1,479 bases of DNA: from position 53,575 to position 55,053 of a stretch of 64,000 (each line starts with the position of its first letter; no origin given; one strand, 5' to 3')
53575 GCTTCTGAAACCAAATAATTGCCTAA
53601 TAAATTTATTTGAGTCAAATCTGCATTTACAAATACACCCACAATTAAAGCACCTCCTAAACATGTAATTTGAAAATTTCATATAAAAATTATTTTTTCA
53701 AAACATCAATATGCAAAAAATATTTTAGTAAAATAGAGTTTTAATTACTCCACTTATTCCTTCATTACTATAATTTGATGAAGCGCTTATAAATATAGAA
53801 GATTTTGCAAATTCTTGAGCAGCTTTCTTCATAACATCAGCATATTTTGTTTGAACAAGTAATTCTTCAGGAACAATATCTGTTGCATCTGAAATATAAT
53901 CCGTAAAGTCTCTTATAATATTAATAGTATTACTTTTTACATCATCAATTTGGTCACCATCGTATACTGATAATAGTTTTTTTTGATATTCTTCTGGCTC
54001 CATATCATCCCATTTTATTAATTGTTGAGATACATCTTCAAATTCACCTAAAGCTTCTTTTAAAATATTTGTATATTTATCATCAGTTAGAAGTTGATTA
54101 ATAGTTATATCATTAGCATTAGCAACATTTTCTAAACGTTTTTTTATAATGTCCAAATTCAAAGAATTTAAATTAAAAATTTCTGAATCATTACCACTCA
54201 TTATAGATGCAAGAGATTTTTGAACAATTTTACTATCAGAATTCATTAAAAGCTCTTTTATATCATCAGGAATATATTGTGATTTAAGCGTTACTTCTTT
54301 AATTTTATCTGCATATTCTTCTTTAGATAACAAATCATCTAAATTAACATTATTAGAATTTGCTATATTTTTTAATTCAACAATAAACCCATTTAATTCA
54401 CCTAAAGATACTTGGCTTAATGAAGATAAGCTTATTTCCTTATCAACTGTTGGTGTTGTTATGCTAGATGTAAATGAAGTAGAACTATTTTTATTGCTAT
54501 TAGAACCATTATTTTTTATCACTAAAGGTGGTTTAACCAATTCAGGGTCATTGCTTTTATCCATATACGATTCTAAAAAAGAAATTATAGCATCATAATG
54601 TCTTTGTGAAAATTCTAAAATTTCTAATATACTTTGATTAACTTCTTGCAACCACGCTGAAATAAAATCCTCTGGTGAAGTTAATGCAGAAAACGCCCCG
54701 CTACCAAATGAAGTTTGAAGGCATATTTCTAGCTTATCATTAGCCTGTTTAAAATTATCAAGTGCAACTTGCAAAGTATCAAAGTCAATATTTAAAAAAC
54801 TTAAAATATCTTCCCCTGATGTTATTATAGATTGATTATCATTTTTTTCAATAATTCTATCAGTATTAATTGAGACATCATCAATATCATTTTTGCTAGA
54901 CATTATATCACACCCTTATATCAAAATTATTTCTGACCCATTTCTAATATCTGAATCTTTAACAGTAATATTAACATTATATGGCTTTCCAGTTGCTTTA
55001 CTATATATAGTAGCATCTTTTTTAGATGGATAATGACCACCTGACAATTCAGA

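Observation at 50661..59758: Stripped-down type VIIb-like secretion locus: EssC, YukD and WXG100 proteins but no EssA, EssB/YukC or EsaA/YueB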

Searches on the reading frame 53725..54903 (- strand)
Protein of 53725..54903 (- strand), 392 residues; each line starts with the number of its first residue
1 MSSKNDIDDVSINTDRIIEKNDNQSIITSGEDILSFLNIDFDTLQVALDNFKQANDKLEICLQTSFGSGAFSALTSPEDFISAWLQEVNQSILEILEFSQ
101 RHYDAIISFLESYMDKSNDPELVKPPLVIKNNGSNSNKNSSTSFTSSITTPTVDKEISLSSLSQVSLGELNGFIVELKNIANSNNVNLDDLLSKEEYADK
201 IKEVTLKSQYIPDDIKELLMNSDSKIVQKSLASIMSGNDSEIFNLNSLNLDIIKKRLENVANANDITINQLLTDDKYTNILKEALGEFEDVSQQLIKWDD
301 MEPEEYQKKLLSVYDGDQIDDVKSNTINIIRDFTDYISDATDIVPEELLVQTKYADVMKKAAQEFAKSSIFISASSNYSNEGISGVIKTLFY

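Call 4: search_protein_families(library=pfam, max_evalue=0.1, proteins=[window:53725-54903:-])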
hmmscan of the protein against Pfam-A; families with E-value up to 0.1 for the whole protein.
window:53725-54903:- (392 aa): 4 families
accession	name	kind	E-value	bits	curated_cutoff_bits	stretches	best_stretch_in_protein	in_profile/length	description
PF03206.19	NifW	-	0.00078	20.4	23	0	321-369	27-76/99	Nitrogen fixation protein NifW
PF21220.3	RecQ-1-like_HTH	-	0.014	16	27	0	175-193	15-33/51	RecQ-1-like, helix-turn-helix domain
PF20302.4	HisK-N-like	-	0.044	14.4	27.8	0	79-121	23-64/132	HisK-N-like globin domain of the ASK signalosome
PF24529.1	CFAP47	-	0.093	13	27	0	341-373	101-133/166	Cilia- and flagella-associated protein 47 domain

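Call 6: search_protein_families(library=ncbifam, max_evalue=0.1, proteins=[window:53725-54903:-])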
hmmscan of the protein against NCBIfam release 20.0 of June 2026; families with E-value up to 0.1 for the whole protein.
window:53725-54903:- (392 aa): 1 family
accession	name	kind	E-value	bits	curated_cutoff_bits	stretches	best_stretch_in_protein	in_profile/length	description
TIGR02131.1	phaP_Bmeg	equivalog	0.02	14.9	109.3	0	257-331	95-161/165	polyhydroxyalkanoic acid inclusion protein PhaP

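Call 12: find_encoding_contigs(protein=window:53725-54903:-, flank=10000, max_places=6)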
Protein window:53725-54903:- (392 aa): 14 contigs read that carry it; 6 places shown.
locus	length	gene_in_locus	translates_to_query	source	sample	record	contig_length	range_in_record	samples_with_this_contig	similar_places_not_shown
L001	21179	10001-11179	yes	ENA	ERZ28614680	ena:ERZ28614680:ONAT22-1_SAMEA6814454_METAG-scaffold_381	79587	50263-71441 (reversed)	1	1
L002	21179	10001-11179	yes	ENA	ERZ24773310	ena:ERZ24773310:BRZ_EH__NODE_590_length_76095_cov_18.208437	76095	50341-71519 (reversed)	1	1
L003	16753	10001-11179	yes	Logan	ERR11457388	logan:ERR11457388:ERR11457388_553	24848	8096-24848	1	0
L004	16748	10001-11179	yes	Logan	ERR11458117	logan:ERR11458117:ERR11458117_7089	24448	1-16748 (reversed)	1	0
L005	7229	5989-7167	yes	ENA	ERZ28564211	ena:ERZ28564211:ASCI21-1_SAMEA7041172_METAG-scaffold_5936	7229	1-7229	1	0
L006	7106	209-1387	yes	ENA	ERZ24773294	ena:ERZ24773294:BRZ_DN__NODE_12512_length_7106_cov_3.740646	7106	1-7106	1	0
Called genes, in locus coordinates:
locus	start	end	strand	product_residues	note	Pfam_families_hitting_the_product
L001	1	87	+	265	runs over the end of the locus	-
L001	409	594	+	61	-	-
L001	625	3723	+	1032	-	PF00133:tRNA-synt_1, PF09334:tRNA-synt_1g (weak), PF13603:tRNA-synt_1_2 (faint), PF08264:Anticodon_1, PF19302:DUF5915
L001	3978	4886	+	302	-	-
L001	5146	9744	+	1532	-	PF16697:Yop-YscD_cpl (weak), PF00498:FHA, PF01580:FtsK_SpoIIIE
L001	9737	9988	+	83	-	-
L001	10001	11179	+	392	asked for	-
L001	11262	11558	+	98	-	-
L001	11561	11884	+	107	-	-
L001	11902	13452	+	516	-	-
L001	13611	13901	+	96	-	PF06013:WXG100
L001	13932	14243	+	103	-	-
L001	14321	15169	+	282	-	-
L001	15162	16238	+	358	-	PF13529:Peptidase_C39_2 (weak)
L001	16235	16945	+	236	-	PF02463:SMC_N (faint), PF00005:ABC_tran, PF13304:AAA_21 (faint)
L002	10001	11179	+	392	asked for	-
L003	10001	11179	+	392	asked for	-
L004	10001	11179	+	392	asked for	-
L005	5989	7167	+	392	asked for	-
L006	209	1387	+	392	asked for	-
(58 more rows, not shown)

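Call 13: find_homologous_proteins(query=window:53725-54903:-)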
Query window:53725-54903:- (392 aa): 23 proteins with E <= 0.001 among 6056 candidates.
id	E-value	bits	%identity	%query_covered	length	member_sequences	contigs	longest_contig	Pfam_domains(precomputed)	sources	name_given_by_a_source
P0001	1.0e-239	813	100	100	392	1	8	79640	-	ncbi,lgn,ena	-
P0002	5.5e-239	810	100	100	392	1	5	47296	-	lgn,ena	-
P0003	6.5e-239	810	100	100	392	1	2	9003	-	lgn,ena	-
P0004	8.5e-239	810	100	100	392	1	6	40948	-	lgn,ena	-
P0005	1.1e-238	809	100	100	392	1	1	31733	-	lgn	-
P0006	2.3e-238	808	99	100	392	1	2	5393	-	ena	-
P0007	3.1e-238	808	99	100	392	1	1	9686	-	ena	-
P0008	4.6e-238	807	99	100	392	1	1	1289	-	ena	-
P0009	7.2e-238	807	99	100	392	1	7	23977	-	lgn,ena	-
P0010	7.7e-238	807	99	100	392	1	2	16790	-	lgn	-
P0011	1.1e-237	806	99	100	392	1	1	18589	-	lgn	-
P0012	1.3e-237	806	99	100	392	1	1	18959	-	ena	-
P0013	2.4e-237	805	99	100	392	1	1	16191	-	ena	-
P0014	5.6e-237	804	99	100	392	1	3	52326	-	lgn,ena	-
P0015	6.0e-237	804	99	100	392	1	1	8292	-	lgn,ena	-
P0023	1.4e-62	230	34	91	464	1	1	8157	-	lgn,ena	-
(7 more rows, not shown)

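Call 14: find_encoding_contigs(protein=P0023, flank=10000, max_places=4)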
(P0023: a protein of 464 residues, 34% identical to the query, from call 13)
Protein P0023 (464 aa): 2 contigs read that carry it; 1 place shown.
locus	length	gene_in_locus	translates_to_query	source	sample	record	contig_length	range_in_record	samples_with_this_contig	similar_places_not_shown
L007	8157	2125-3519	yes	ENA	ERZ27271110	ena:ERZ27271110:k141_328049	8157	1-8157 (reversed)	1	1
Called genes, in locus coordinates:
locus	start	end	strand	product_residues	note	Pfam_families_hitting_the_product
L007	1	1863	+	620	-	?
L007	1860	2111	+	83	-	-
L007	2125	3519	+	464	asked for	-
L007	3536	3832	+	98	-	-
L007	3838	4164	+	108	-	-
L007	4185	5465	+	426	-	-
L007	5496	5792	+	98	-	PF13780:DUF4176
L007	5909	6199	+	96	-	PF06013:WXG100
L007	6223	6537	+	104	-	PF06013:WXG100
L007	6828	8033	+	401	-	PF01548:DEDD_Tnp_IS110, PF02371:Transposase_20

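Call 31: search_solved_structures(query=A3, max_evalue=10, show_alignments=0)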
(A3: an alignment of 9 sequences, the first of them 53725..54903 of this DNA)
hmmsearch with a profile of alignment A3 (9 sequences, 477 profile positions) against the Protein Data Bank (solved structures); distinct sequences matched with E-value up to 10: 14.
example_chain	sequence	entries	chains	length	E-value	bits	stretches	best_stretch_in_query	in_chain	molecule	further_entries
8qae_A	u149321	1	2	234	0.0032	20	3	19-91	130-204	sc-apCC-6-SLLA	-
2l6h_A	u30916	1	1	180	0.017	17.6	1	24-118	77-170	Focal adhesion kinase 1, linker, Paxillin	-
4z94_G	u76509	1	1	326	0.31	13.5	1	94-176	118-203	Gelsolin, Tropomodulin-1, Leiomodin-1 chimera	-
9f07_C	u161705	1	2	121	0.38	13.2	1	60-115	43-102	Stathmin-4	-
9dbf_A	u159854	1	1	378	0.61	12.5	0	85-117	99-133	Tet4 Variant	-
9dbd_A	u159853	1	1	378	0.71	12.3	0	82-117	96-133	Tet4 Variant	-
7ke3_A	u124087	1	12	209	0.75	12.2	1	22-114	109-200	Ferritin heavy chain,Epstein-Barr nuclear antigen 1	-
6ch3_B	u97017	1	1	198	0.9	11.9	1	22-129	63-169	Flagellar secretion chaperone FliS,Flagellin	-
9uxb_A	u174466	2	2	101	0.94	11.9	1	50-110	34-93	Transcription activator BRG1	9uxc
8ejd_c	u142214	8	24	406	1.6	11.1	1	60-147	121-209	Glycoprotein G2 | Glycoprotein G2, 2-dehydro-3-deoxyphosphogluconate aldolase/4-hydroxy-2-oxoglutarate aldol | Glycoprotein GP2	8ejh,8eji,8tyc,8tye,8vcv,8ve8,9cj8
7jvx_A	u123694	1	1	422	1.8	11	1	67-123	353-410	Phosphatidylinositol 3,4,5-trisphosphate 3-phosphatase and dual-specificity protein phosph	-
2pk2_A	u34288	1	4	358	1.9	10.9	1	75-115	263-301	Cyclin-T1, Protein Tat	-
5yd3_A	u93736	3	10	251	3.3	10.1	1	67-131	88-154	scFv 4B08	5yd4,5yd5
5yy4_A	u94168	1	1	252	3.3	10.1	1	67-131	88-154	scFv 4B08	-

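Call 34: search_protein_representatives(alignment_id=A2)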
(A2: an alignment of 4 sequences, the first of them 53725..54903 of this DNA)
Query: 4 sequences, 392 profile positions. Proteins with E-value up to 0.001 (for the whole library): 167; up to 1e-10: 106; up to 1e-30: 43. The best 150 are listed.
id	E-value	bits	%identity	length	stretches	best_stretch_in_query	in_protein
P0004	2.9e-228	774.1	-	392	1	1-392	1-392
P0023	8.2e-179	611.2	-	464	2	34-391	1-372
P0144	8.4e-93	328.0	-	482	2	37-391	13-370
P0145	4.3e-91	322.4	-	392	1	35-389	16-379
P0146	4.0e-83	296.2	-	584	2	37-391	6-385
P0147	1.2e-82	294.6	-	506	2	37-392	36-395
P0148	4.3e-81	289.5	-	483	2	43-391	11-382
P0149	2.1e-77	277.3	-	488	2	37-391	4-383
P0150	8.7e-76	272.0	-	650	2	40-391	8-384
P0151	2.3e-74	267.3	-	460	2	35-391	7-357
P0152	2.9e-74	267.0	-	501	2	37-390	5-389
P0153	6.1e-74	265.9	-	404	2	129-391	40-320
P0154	1.7e-72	261.2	-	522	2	43-389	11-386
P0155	3.9e-70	253.4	-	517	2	57-391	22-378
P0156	1.1e-69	251.9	-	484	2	37-381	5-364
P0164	2.0e-61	224.7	-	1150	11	246-290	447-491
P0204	1.2e-18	83.9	-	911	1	162-388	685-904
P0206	2.9e-18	82.6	-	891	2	163-391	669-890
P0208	7.6e-18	81.2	-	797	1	145-386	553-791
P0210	1.2e-17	80.5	-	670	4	231-372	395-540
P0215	3.9e-16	75.6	-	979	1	162-375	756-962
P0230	1.3e-13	67.3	-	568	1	124-391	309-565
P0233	3.8e-13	65.8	-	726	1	103-391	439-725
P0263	2.3e-08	50.0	-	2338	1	168-350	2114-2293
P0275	6.1e-07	45.3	-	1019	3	177-288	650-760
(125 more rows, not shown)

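Call 36: search_protein_families(library=pfam, max_evalue=0.001, proteins=[P0204, P0206, P0208, P0215, P0263, P0164, P0275, P0233, P0210])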
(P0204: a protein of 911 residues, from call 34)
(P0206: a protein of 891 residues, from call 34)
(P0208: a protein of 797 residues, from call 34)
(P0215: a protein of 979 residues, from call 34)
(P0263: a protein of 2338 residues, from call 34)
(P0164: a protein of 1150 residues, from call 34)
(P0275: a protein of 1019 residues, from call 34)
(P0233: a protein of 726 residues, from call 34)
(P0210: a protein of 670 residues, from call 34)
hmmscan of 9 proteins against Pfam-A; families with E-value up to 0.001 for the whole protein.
P0204 (911 aa): 0 families

P0206 (891 aa): 0 families

P0208 (797 aa): 0 families

P0215 (979 aa): 0 families

P0263 (2338 aa): 0 families

P0164 (1150 aa): 19 families
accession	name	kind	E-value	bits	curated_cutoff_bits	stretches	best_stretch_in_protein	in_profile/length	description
PF11020.14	DUF2610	-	2.6e-12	46.9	21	0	528-551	49-72/81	Domain of unknown function (DUF2610)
PF13467.12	RHH_4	-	1e-10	41.9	25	0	612-631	23-42/67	Ribbon-helix-helix domain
PF01476.26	LysM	-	3.8e-10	40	20.9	0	612-629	7-24/43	LysM domain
PF21220.3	RecQ-1-like_HTH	-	6.5e-10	39.4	27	0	458-474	17-33/51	RecQ-1-like, helix-turn-helix domain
PF20605.4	Antitox_RHH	-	7e-08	33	27.2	0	694-710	19-35/50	Antitoxin-like ribbon-helix-helix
PF18377.6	FERM_F2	-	3.9e-07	30.5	26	0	600-644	39-81/131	FERM F2 acyl-CoA binding protein-like domain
PF17898.6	GerD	-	8.1e-07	29.5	29.5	0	762-801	29-68/114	Spore germination GerD central core domain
PF25642.1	DUF7944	-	1.6e-06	29.1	27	0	599-646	22-68/82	Domain of unknown function (DUF7944)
PF22513.2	FitA-like_RHH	-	3.2e-06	27.4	27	0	531-549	11-29/39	Antitoxin FitA-like, ribbon-helix-helix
PF11694.13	DUF3290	-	3.3e-06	27.5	31.3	0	209-241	73-105/144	Protein of unknown function (DUF3290)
PF07022.19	Phage_CI_repr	-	7.7e-06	26.6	22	0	458-476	43-61/65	Bacteriophage CI repressor helix-turn-helix domain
PF19111.5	DUF5798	-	1e-05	26.1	27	0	610-636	55-81/89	Family of unknown function (DUF5798)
PF14357.11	DUF4404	-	1.9e-05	25.7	27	0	527-584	24-77/83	Domain of unknown function (DUF4404)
PF02817.22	E3_binding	-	2.7e-05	24.7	23.7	0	537-550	8-21/36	e3 binding domain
PF04275.20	P-mevalo_kinase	-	3.5e-05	24.2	33.8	0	538-567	37-66/114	Phosphomevalonate kinase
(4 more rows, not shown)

P0275 (1019 aa): 0 families

P0233 (726 aa): 0 families

P0210 (670 aa): 0 families

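Call 46: search_protein_families(library=pfam, max_evalue=0.01, proteins=[L007:4185-5465:+])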
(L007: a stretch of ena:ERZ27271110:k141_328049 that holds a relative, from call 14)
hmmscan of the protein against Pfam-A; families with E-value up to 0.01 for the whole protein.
L007:4185-5465:+ (426 aa): 0 families

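Call 47: predict_structure(alignment_id=A4)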
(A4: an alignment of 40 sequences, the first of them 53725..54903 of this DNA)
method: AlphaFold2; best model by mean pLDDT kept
length: 392 residues; sequences in the alignment: 40
mean_pLDDT: 83.9   pTM: 0.63
mean pLDDT of the five models: 83.9, 83.8, 82.7, 82.6, 82.2
residues with pLDDT >= 90: 250; 70-90: 61; 50-70: 27; < 50: 54
segments of 3 or more residues with pLDDT < 50: 1-23, 123-151
pLDDT, mean of each block of 10 residues (from residue 1): 37 39 49 65 86 92 73 83 87 93 89 69 46 40 41 69 95 97 98 97 97 94 95 94 96 97 97 96 98 98 98 95 96 97 97 98 98 98 91 84
secondary structure, 60 per line:
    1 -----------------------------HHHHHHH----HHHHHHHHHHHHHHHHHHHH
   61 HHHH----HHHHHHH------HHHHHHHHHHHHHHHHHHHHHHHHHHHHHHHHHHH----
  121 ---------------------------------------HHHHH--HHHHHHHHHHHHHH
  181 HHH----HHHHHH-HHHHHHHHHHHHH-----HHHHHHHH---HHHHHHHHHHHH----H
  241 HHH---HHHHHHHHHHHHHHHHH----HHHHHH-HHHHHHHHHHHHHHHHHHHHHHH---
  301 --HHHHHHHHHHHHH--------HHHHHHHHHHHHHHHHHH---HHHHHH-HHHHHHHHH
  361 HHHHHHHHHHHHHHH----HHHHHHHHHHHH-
elements in order: H30-36 H41-64 H69-75 H82-116 H160-164 H167-183 H188-193 H195-207 H213-220 H224-235 H240-243 H247-263 H268-273 H275-297 H303-315 H324-341 H345-350 H352-375 H380-391

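Call 52: fold_search(model_id=the predicted structure, library=pdb)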
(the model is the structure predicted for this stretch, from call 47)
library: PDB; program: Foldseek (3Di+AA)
matches with E <= 10: 71; with E <= 0.001: 0
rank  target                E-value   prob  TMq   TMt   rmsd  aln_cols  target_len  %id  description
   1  6tfj_B                2.7e+00  0.04  0.11  0.07  22.2       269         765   14  Vip3Aa protoxin structure (released 2020-08-12)
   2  3o8j_H                2.9e+00  0.06  0.15  0.16  14.2       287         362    8  Crystal structure of 2-methylcitrate synthase (PrpC) from Salmonella typhimurium (released 2011-04-13)
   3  8srb_A                3.3e+00  0.03  0.09  0.04  18.1       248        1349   12  Cryo-EM structure of TRPM2 chanzyme in the presence of EDTA and ADP-ribose (released 2024-05-08)
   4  6xns_D                3.6e+00  0.06  0.15  0.18  23.7       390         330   12  C3_crown-05 (released 2020-12-23)
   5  1s9q_A                3.6e+00  0.04  0.09  0.14  17.0       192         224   15  crystal structure of the ligand-binding domain of the estrogen-related receptor gamma in complex with 4-hydroxytamoxif (released 2004-06-08)
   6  8bp7_C                3.8e+00  0.03  0.12  0.12  17.9       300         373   10  Citrate-bound hexamer of Synechococcus elongatus citrate synthase (released 2024-04-24)
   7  7z37_DP1              4.1e+00  0.09  0.14  0.19  35.3       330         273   12  Structure of the RAF1-HSP90-CDC37 complex (RHC-II) (released 2022-09-14)
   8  1s9p_C                4.1e+00  0.04  0.10  0.14  16.5       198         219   14  crystal structure of the ligand-binding domain of the estrogen-related receptor gamma in complex with diethylstilbestr (released 2004-06-08)
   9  5l22_B                4.3e+00  0.02  0.11  0.09  21.6       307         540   13  PrtD T1SS ABC transporter (released 2017-03-08)
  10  8iqm_A                4.5e+00  0.06  0.12  0.23  14.0       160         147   12  Structural basis of the specificity and interaction mechanism of Bmf binding to pro-survival proteins (released 2023-08-23)
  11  5jdh                  4.5e+00  0.02  0.11  0.14  20.1       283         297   14  Structural mechanisms of extracellular ion exchange and induced binding-site occlusion in the sodium-calcium exchanger N (released 2016-05-11)
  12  3o8j_D                5.1e+00  0.03  0.12  0.13  17.0       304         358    6  Crystal structure of 2-methylcitrate synthase (PrpC) from Salmonella typhimurium (released 2011-04-13)
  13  7tyt_E                5.6e+00  0.02  0.11  0.04  20.9       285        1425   15  Cryo-EM structure of the pancreatic ATP-sensitive potassium channel bound to ATP and repaglinide with Kir6.2-CTD in th (released 2022-08-31)
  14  6gy8_B                5.8e+00  0.03  0.10  0.12  27.2       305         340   11  Crystal structure of XaxA from Xenorhabdus nematophila (released 2018-07-25)
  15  4zw9                  5.8e+00  0.02  0.11  0.10  17.4       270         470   12  Crystal structure of human GLUT3 bound to D-glucose in the outward-occluded conformation at 1.5 angstrom (released 2015-07-22)
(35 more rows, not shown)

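Call 69: find_encoding_contigs(protein=P0230, flank=8000, max_places=2)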
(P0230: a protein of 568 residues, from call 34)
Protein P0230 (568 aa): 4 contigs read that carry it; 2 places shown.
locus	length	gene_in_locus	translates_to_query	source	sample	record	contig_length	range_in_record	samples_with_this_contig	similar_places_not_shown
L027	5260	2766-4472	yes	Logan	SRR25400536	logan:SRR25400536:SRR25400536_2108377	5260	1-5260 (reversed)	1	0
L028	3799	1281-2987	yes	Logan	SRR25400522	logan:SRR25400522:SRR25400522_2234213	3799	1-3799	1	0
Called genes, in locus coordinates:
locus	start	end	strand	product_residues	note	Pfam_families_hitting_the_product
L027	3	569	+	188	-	?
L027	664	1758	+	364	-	PF02557:VanY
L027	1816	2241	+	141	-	PF14018:DUF4234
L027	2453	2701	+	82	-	-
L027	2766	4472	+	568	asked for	PF18013:Phage_lysozyme2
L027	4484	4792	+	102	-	PF06013:WXG100 (weak)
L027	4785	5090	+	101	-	PF06013:WXG100 (weak)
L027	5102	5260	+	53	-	?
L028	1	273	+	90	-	?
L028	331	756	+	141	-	PF14018:DUF4234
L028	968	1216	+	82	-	-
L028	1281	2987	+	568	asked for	PF18013:Phage_lysozyme2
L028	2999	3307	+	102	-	PF06013:WXG100 (weak)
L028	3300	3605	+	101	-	PF06013:WXG100 (weak)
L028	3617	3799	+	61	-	?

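Call 70: find_encoding_contigs(protein=P0204, flank=8000, max_places=2)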
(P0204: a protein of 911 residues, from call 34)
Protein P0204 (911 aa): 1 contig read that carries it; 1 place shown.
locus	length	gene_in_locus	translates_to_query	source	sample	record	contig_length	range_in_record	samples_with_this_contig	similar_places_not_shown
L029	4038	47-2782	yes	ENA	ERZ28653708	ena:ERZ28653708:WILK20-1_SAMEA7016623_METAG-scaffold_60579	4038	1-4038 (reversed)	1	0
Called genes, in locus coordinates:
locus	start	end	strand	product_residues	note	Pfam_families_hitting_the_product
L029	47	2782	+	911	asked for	-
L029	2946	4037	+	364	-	?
